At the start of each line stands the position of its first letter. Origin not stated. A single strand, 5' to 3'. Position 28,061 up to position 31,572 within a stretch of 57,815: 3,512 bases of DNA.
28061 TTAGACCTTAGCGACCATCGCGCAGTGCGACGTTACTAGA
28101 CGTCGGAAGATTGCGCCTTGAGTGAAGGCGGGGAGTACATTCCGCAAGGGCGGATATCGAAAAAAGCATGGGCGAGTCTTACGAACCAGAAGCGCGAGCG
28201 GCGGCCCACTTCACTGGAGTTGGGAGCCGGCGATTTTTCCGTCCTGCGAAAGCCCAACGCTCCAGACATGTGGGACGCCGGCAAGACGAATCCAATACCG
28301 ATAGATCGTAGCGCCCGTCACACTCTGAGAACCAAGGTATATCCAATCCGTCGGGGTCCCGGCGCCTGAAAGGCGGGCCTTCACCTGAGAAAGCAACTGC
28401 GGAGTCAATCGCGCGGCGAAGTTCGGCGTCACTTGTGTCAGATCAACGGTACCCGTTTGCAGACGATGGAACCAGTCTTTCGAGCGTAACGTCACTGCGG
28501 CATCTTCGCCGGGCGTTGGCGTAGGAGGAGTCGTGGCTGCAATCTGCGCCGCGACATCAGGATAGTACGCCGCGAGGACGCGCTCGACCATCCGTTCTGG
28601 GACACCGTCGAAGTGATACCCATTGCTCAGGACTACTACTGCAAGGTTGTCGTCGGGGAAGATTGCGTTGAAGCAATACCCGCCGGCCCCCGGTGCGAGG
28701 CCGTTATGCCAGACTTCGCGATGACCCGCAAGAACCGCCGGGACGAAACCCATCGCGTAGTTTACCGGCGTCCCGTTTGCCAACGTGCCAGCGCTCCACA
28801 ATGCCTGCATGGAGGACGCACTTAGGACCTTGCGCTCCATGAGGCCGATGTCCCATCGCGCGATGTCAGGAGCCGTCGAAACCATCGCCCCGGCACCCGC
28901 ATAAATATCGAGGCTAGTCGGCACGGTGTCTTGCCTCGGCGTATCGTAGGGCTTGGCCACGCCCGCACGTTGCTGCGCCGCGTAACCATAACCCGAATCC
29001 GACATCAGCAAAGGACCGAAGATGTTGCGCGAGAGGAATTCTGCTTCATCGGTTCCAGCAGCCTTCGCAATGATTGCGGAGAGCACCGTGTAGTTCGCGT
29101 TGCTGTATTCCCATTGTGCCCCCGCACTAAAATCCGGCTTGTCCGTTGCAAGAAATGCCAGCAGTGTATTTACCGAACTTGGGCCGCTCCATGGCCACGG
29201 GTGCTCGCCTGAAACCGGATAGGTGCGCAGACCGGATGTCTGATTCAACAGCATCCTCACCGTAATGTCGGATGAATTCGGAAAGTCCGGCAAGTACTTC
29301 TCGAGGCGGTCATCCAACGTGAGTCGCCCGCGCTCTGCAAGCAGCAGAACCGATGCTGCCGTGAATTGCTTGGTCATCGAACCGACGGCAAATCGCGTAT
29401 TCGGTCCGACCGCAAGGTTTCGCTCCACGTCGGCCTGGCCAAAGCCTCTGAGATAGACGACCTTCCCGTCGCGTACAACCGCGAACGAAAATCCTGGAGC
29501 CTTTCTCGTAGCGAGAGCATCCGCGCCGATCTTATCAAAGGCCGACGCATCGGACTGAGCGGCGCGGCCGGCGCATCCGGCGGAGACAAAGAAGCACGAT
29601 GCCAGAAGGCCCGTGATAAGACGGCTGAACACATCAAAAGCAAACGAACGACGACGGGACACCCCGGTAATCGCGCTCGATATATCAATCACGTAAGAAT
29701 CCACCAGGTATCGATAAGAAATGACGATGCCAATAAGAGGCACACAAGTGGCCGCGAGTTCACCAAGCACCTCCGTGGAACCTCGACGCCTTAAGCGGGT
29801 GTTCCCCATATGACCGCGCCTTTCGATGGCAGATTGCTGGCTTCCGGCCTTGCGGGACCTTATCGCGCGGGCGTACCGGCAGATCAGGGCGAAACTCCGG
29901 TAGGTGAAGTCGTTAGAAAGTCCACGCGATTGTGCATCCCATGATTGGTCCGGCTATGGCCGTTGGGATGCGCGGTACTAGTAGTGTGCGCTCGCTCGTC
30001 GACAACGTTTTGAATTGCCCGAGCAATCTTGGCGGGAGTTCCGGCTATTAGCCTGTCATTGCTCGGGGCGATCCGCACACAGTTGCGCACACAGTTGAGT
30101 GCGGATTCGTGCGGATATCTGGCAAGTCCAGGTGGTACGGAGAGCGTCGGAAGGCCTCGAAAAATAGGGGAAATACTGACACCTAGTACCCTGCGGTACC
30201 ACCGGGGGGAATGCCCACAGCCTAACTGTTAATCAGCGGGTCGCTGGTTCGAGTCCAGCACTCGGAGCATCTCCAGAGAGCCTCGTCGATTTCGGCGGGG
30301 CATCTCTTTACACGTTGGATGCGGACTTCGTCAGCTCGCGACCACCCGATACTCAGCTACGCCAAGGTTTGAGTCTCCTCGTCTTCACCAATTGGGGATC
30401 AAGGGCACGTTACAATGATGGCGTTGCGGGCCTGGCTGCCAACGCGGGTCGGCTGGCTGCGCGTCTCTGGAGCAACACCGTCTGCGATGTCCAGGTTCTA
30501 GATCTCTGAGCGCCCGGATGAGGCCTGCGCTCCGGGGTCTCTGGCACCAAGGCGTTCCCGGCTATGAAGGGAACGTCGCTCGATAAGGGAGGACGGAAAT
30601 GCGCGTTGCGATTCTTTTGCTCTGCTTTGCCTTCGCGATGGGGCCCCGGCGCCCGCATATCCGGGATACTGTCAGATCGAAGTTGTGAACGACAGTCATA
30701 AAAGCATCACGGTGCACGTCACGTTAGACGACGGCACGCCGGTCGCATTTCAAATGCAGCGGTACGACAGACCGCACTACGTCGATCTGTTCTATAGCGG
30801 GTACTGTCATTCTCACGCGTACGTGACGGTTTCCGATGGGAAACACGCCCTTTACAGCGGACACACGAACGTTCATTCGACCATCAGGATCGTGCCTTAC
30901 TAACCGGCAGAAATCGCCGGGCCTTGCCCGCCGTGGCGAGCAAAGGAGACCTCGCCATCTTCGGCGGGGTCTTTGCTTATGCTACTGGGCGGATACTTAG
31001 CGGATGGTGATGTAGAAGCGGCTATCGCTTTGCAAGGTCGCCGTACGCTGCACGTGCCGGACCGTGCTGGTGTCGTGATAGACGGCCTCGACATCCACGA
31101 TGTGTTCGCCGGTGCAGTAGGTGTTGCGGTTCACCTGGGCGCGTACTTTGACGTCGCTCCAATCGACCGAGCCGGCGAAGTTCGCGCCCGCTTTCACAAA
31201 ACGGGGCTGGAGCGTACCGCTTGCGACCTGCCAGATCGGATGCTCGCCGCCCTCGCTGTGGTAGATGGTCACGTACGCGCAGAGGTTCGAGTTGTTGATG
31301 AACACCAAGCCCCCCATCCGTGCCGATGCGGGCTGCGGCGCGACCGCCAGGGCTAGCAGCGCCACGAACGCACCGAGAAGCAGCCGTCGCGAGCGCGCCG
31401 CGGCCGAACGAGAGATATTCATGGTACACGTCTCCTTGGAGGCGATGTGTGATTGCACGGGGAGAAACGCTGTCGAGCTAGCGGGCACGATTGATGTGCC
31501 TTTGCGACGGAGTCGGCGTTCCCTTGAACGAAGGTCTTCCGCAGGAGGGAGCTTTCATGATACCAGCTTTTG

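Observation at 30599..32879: Cluster of four small secreted Cys-pair paralogs from a family I could not place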

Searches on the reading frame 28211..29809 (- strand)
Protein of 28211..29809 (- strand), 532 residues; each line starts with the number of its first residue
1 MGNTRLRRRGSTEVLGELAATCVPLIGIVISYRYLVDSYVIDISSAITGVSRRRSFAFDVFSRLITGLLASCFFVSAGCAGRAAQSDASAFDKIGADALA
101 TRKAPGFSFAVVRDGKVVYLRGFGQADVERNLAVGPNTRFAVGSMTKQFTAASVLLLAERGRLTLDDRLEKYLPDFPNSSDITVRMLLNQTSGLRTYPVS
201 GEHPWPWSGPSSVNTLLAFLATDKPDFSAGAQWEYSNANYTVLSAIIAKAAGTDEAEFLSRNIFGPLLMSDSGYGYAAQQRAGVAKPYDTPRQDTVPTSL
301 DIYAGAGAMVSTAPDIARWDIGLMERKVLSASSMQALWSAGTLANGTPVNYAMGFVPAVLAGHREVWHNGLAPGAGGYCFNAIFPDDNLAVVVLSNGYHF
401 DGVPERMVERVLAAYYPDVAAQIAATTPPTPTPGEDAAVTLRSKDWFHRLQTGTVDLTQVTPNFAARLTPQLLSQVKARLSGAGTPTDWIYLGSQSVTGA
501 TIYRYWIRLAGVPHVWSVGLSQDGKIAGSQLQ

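Call 32: search_protein_families(library=pfam, max_evalue=0.001, proteins=[window:28211-29809:-])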
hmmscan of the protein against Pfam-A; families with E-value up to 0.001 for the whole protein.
window:28211-29809:- (532 aa): 1 family
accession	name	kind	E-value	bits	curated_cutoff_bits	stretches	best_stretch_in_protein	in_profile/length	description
PF00144.29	Beta-lactamase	-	1e-69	235.7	27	1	96-404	6-317/329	Beta-lactamase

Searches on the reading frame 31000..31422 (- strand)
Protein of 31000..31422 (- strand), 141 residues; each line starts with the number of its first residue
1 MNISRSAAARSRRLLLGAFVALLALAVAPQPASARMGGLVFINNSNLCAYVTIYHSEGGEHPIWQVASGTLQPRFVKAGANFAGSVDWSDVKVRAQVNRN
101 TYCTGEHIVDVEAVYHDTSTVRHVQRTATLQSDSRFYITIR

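Call 6: search_protein_families(library=pfam, max_evalue=1, proteins=[window:31000-31422:-])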
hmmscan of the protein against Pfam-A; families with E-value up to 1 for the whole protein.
seq(141 aa): 0 families

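Call 7: search_protein_families(library=ncbifam, max_evalue=1, proteins=[window:31000-31422:-])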
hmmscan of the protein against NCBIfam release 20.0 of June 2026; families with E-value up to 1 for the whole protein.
seq(141 aa): 0 families

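Call 9: find_homologous_proteins(query=window:31000-31422:-, max_evalue=0.01)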
Query seq(141 aa) (141 aa): 34 proteins with E <= 0.01 among 204 candidates.
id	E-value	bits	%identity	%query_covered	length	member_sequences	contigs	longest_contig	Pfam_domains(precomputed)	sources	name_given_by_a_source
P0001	2.2e-87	308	100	100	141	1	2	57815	-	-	-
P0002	8.8e-76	270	89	100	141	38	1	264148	-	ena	-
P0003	2.8e-74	265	86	100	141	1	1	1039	-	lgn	-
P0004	8.6e-73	260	85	100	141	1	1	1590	-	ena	-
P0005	1.9e-70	253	84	100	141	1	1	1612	-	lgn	-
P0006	5.7e-69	248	81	100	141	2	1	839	-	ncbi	-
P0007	4.5e-68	245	85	92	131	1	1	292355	-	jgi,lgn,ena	jgi:hypothetical protein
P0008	2.3e-67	243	79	100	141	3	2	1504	-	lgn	-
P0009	6.0e-67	241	79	100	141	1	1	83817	-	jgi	jgi:hypothetical protein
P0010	2.4e-65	236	77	100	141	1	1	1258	-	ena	-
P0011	4.1e-61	223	85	87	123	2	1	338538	-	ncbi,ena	-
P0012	9.4e-61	221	77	91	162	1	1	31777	-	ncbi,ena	-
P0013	1.0e-60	221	79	100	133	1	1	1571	-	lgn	-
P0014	2.9e-60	220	84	80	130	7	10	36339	-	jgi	jgi:hypothetical protein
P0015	3.6e-59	216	74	99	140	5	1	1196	-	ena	-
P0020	1.3e-57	211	81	80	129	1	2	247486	-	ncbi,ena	-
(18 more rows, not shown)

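Call 12: find_encoding_contigs(protein=P0002, flank=10000, max_places=3)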
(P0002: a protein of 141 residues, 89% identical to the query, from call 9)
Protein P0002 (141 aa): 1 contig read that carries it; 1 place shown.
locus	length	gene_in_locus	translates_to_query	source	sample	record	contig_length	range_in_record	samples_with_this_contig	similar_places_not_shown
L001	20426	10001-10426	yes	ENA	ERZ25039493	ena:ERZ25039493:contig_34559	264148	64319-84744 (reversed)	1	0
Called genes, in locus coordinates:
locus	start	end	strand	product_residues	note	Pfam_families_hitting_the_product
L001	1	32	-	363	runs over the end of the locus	-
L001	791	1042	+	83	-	PF23234:WHD_4th_Lhr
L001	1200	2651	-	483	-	PF01073:3Beta_HSD (weak), PF01370:Epimerase, PF05368:NmrA, PF13460:NAD_binding_10, PF11066:DUF2867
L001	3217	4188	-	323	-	PF00106:adh_short, PF08659:KR (weak), PF13561:adh_short_C2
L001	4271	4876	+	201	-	PF00440:TetR_N, PF16925:TetR_C_13 (weak)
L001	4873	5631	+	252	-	PF00106:adh_short, PF01370:Epimerase, PF03435:Sacchrp_dh_NADP (faint), PF08659:KR (weak), PF13561:adh_short_C2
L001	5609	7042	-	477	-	PF06863:DUF1254, PF06742:DUF1214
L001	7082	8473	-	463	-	PF06863:DUF1254, PF06742:DUF1214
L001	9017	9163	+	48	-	-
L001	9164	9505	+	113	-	-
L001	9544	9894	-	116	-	-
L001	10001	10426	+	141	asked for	-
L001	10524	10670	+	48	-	-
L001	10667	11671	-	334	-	-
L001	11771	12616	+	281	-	PF02311:AraC_binding, PF00165:HTH_AraC, PF12833:HTH_18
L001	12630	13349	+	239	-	PF01411:tRNA-synt_2c, PF07973:tRNA_SAD (weak)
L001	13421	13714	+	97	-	PF01022:HTH_5, PF12840:HTH_20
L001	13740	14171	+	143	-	PF01451:LMWPc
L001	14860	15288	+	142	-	PF01451:LMWPc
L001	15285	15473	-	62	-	-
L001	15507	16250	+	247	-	PF00106:adh_short, PF08659:KR, PF13561:adh_short_C2, PF23441:SDR (weak)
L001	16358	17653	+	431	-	PF13784:Fic_N, PF02661:Fic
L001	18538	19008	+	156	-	PF15902:Sortilin-Vps10 (faint)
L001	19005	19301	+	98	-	-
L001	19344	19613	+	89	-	-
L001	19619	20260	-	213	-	PF14342:DUF4396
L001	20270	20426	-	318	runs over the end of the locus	PF08240:ADH_N, PF00107:ADH_zinc_N, PF13602:ADH_zinc_N_2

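Call 13: find_encoding_contigs(protein=P0011, flank=10000, max_places=3)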
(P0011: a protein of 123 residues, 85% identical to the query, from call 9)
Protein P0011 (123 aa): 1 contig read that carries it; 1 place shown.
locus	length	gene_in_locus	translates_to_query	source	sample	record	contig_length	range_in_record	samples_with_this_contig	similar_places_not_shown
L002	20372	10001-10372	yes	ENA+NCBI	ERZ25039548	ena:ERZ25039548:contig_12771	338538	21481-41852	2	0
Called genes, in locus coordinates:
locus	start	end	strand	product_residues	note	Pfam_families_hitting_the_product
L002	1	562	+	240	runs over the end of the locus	PF08282:Hydrolase_3 (faint), PF03332:PMM (weak)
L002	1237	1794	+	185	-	PF00425:Chorismate_bind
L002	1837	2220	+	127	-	PF01063:Aminotran_4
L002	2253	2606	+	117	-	PF01381:HTH_3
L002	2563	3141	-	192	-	-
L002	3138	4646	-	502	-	PF03958:Secretin_N (weak), PF00263:Secretin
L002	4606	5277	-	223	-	-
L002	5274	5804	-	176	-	-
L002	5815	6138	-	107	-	-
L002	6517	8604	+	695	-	PF04389:Peptidase_M28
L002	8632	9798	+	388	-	PF01734:Patatin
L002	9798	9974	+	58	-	-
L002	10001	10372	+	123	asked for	-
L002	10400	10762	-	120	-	-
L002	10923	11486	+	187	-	-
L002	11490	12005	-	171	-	PF03928:HbpS-like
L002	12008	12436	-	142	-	-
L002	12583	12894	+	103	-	PF13560:HTH_31, PF01381:HTH_3 (weak)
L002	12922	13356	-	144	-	PF00903:Glyoxalase, PF12681:Glyoxalase_2 (weak)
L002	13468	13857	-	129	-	-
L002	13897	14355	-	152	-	-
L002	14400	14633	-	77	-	PF00196:GerE, PF08281:Sigma70_r4_2 (weak)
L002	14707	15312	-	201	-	PF13302:Acetyltransf_3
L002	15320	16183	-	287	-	PF07228:SpoIIE, PF13581:HATPase_c_2, PF02518:HATPase_c (weak)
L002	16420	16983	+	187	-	-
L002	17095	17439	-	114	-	-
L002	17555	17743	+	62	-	-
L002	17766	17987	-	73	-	-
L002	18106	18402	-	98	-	-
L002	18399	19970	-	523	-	PF02012:BNR (faint), PF15902:Sortilin-Vps10 (weak)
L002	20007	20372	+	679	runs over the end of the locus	PF24684:Vgb_lyase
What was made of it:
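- In L002 the g2 ortholog and a paralog follow an M28 peptidase (call 13).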

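Call 45: list_cluster_members(proteins=[P0011, P0020, P0006, P0012, P0042, P0043, P0049, P0047, P0007, P0009])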
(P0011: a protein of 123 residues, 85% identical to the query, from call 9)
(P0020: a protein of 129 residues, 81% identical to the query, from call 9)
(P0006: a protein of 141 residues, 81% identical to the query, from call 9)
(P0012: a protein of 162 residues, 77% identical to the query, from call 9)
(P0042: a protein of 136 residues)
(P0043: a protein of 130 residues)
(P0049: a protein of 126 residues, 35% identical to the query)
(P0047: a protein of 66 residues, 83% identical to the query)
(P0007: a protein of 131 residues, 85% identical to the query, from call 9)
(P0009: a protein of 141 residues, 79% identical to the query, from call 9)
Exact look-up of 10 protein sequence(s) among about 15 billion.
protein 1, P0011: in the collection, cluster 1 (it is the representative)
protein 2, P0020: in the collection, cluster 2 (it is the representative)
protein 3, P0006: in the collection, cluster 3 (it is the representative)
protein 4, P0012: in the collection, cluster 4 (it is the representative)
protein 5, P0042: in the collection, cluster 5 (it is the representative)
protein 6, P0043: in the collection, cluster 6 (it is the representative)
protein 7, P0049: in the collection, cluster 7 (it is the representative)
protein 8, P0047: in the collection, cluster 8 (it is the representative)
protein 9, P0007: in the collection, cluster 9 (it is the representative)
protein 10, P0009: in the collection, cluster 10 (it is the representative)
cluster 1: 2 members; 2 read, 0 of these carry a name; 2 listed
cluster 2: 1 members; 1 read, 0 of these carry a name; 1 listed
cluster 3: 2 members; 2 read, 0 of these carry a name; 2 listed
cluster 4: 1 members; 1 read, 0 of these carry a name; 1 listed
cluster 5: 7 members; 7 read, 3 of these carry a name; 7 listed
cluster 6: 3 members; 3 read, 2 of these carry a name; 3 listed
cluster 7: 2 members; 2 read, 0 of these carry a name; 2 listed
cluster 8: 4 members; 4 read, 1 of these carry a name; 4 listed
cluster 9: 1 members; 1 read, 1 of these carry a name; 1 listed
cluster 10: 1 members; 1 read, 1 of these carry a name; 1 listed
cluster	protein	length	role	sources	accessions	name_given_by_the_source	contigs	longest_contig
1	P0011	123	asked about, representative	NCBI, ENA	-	-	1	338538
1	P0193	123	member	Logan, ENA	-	-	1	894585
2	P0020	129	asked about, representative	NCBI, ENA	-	-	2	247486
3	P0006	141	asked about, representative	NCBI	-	-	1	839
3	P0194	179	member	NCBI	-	-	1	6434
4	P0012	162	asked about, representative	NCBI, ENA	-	-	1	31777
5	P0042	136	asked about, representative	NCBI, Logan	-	-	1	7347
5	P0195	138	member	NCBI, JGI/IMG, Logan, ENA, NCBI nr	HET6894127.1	MAG TPA: hypothetical protein VFH72_01995 [Candidatus Baltobacteraceae bacterium] | hypothetical protein | hypothetical protein [Candidatus Baltobacteraceae bacterium]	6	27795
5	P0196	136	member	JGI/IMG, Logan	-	hypothetical protein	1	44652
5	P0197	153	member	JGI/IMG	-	hypothetical protein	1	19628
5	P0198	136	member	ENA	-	-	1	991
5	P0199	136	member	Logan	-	-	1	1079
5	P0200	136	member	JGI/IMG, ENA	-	-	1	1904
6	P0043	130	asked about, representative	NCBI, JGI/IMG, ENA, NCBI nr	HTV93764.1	MAG TPA: hypothetical protein VMG98_13695 [Verrucomicrobiae bacterium] | hypothetical protein [Verrucomicrobiae bacterium]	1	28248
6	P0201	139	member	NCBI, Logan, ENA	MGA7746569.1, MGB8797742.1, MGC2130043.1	MAG: hypothetical protein WCC70_09345 [Candidatus Aquilonibacter sp.]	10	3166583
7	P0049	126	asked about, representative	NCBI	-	-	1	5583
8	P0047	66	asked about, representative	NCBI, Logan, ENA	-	-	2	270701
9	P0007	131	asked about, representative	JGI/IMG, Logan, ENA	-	hypothetical protein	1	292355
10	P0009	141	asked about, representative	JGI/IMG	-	hypothetical protein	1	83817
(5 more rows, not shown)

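Call 82: find_encoding_contigs(protein=P0001, flank=10000, max_places=4)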
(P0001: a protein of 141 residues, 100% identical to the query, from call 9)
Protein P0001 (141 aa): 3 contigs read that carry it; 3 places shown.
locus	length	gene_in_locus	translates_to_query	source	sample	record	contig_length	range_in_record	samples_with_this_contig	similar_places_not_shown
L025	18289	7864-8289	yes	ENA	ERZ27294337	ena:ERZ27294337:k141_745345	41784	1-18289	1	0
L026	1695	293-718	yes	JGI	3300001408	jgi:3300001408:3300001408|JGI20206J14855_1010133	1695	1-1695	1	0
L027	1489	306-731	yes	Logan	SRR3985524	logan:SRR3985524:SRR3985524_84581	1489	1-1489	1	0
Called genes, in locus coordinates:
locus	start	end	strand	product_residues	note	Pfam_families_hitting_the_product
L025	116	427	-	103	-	-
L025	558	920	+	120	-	-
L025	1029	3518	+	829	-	PF17148:DUF5117, PF16313:DUF4953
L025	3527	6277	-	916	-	PF00675:Peptidase_M16, PF05193:Peptidase_M16_C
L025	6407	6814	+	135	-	-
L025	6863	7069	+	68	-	-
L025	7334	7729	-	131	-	-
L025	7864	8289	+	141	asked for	-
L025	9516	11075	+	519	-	PF00144:Beta-lactamase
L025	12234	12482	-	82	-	PF00872:Transposase_mut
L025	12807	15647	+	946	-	PF13620:CarboxypepD_reg, PF13715:CarbopepD_reg_2 (weak), PF14686:fn3_3 (weak), PF07715:Plug, PF00593:TonB_dep_Rec_b-barrel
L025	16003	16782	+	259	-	PF00589:Phage_integrase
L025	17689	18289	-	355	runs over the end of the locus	-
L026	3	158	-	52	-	?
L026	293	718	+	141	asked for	-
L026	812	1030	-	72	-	-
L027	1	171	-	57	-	?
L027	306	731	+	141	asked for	-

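Call 84: search_protein_families(library=phrogs, max_evalue=0.1, proteins=[P0001])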
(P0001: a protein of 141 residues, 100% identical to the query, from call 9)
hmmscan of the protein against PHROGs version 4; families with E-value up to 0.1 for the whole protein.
P0001 (141 aa): 0 families

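Call 85: search_protein_families(library=padloc, max_evalue=0.1, proteins=[P0001])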
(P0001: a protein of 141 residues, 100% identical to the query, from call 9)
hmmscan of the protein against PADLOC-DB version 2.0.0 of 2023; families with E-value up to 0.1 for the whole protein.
P0001 (141 aa): 0 families
